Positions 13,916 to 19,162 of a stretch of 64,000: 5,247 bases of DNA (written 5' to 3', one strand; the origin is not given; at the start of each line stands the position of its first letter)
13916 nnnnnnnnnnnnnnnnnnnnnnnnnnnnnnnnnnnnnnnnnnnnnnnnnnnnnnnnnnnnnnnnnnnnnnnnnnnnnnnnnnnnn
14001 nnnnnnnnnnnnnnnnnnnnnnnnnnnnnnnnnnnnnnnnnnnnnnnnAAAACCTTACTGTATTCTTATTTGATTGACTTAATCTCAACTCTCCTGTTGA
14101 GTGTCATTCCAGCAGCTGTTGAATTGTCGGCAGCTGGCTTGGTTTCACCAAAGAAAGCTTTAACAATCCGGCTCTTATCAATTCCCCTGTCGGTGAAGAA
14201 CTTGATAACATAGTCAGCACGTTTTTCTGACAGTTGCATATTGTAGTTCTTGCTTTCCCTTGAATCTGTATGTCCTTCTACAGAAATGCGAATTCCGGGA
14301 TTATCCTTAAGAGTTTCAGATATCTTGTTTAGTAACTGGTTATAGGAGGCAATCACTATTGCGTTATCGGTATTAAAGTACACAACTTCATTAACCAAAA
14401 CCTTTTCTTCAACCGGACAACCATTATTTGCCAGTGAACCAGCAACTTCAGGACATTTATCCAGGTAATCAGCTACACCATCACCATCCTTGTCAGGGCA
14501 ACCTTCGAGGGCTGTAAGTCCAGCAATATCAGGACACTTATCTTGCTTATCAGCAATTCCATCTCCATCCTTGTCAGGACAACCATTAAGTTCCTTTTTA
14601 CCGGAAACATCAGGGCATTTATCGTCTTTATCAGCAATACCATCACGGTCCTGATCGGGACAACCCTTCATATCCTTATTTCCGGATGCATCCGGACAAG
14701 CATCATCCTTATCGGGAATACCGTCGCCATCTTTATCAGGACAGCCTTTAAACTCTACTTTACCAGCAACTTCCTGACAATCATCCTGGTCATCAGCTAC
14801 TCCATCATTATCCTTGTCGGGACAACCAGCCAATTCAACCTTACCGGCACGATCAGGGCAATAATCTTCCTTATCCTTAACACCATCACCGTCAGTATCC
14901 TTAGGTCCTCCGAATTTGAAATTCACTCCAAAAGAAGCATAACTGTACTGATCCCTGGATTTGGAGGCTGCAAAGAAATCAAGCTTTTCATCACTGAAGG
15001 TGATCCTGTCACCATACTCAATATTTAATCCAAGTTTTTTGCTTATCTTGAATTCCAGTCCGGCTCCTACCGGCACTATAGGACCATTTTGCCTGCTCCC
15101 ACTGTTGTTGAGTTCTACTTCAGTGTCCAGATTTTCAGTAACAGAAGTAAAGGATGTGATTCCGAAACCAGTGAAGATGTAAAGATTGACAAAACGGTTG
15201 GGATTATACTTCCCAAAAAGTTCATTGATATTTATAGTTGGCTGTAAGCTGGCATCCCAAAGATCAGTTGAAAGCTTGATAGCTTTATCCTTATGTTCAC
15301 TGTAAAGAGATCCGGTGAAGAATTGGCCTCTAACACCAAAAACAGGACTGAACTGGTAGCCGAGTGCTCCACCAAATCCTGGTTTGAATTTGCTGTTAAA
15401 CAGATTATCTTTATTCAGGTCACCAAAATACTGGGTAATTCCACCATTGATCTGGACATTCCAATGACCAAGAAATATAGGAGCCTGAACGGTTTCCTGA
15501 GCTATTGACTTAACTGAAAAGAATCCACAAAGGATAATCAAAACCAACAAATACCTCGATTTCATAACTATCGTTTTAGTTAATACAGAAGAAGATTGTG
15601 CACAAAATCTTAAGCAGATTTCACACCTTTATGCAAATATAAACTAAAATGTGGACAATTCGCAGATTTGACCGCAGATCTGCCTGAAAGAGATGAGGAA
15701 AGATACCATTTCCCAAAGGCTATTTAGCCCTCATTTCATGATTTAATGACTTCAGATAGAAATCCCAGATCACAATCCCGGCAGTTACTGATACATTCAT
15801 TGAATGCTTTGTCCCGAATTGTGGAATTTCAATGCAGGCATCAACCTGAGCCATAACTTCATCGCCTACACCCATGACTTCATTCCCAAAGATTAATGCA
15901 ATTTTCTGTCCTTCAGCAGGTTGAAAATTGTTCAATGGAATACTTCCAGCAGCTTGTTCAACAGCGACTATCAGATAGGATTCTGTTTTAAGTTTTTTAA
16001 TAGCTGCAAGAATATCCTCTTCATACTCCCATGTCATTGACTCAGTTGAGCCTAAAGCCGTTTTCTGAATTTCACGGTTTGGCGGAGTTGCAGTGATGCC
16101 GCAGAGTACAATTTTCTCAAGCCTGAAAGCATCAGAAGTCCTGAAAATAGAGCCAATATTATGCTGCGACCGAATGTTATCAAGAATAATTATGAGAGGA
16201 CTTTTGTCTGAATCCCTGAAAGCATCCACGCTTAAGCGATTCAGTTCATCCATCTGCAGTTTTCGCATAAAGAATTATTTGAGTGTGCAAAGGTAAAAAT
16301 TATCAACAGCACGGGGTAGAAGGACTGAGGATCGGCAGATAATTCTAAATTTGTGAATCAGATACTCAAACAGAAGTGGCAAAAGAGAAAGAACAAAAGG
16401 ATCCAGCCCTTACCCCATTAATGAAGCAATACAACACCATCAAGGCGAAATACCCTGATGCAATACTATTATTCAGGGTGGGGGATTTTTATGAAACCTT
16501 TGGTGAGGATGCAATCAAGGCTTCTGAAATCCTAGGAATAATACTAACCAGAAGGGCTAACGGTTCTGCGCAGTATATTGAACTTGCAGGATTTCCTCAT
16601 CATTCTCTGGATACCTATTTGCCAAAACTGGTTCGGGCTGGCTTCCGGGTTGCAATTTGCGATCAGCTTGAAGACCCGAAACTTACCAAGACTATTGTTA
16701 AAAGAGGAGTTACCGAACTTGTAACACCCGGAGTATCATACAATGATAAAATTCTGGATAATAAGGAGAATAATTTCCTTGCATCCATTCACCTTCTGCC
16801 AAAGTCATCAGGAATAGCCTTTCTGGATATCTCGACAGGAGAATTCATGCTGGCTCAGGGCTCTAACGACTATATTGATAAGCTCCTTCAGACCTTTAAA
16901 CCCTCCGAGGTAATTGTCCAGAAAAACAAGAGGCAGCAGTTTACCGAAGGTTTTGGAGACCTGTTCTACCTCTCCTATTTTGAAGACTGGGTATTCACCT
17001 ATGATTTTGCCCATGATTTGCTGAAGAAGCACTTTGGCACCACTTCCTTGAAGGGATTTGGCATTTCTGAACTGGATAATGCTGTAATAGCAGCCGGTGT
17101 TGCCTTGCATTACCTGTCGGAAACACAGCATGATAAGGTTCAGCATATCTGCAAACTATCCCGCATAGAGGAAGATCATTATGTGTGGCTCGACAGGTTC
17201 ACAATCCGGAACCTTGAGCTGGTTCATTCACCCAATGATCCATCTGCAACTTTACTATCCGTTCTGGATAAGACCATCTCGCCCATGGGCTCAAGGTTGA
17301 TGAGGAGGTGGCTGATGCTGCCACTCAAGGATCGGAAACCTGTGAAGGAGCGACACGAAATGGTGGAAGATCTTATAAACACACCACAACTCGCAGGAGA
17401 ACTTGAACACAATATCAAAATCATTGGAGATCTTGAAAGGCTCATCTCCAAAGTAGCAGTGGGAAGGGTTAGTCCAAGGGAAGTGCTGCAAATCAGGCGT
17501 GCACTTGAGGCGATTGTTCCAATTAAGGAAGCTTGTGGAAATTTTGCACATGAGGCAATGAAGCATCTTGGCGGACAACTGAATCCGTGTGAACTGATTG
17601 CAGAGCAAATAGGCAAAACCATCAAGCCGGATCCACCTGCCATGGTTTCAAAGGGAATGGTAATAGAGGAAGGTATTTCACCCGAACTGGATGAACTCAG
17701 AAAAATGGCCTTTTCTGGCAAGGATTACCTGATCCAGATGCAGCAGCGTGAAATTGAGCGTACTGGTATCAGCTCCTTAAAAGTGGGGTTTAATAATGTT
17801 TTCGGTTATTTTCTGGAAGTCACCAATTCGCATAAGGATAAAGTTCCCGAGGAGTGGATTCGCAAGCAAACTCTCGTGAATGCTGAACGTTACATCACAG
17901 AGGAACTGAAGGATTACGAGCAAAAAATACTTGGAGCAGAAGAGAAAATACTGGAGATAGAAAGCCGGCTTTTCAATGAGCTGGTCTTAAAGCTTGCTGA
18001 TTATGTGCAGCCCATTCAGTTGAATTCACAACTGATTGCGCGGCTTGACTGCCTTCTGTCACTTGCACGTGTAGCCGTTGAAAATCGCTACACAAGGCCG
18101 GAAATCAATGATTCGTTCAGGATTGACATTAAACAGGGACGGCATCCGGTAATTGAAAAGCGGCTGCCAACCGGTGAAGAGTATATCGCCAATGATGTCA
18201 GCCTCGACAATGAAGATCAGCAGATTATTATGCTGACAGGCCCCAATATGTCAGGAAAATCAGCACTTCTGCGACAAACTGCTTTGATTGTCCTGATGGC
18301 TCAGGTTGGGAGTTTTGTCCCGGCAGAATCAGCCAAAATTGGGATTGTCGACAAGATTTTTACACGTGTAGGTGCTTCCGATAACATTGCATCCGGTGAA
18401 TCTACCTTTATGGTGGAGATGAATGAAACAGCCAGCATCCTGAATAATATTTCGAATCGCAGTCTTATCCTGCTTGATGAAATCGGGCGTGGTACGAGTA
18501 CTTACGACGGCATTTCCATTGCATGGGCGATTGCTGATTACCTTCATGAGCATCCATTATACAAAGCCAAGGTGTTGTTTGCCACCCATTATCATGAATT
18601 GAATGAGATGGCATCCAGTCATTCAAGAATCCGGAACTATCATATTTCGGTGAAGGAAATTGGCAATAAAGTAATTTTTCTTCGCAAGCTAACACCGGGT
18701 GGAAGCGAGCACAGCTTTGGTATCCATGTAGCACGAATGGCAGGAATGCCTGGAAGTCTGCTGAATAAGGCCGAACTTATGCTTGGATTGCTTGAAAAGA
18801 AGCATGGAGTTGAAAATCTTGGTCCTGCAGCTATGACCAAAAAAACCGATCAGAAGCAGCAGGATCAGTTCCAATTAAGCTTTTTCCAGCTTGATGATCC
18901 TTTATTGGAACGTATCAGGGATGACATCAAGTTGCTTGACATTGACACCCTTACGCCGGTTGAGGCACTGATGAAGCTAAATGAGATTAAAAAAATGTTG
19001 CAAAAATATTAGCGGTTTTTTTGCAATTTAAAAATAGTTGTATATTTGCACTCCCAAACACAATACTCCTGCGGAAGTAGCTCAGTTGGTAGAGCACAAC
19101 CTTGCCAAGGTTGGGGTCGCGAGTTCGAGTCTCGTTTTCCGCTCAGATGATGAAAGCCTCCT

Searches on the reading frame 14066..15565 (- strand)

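Call 63: search_protein_families(library=pfam, proteins=[window:14066-15565:-], max_evalue=0.000001)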
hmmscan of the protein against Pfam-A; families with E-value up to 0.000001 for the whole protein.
window:14066-15565:- (499 aa): 3 families
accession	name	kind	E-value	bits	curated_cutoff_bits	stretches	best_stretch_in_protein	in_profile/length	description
PF00691.25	OmpA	-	6.7e-20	71.7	27.2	1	396-491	1-98/98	OmpA family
PF02412.23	TSP_3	-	4.9e-15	55.4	25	0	358-375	15-32/36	Thrombospondin type 3 repeat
PF13505.12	OMP_b-brl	-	4.9e-14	53.3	28.7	1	14-218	7-175/175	Outer membrane protein beta-barrel domain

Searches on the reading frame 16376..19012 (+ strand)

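Call 63: search_protein_families(library=pfam, proteins=[window:16376-19012:+], max_evalue=0.000001)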
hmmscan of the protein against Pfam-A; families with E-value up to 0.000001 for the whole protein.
window:16376-19012:+ (878 aa): 5 families
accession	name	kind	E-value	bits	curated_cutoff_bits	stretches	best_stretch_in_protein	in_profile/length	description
PF00488.27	MutS_V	-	2.9e-80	269.1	30.2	1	619-804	2-185/188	MutS domain V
PF05192.23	MutS_III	-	4.6e-43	148.2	34.1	1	276-564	2-194/194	MutS domain III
PF01624.25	MutS_I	-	1.2e-38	132.3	20.6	1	13-123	1-111/113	MutS domain I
PF05190.23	MutS_IV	-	4.2e-28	97.9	22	1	433-524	1-92/92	MutS family domain IV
PF05188.22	MutS_II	-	4.6e-20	72.8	25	1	133-258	1-132/133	MutS domain II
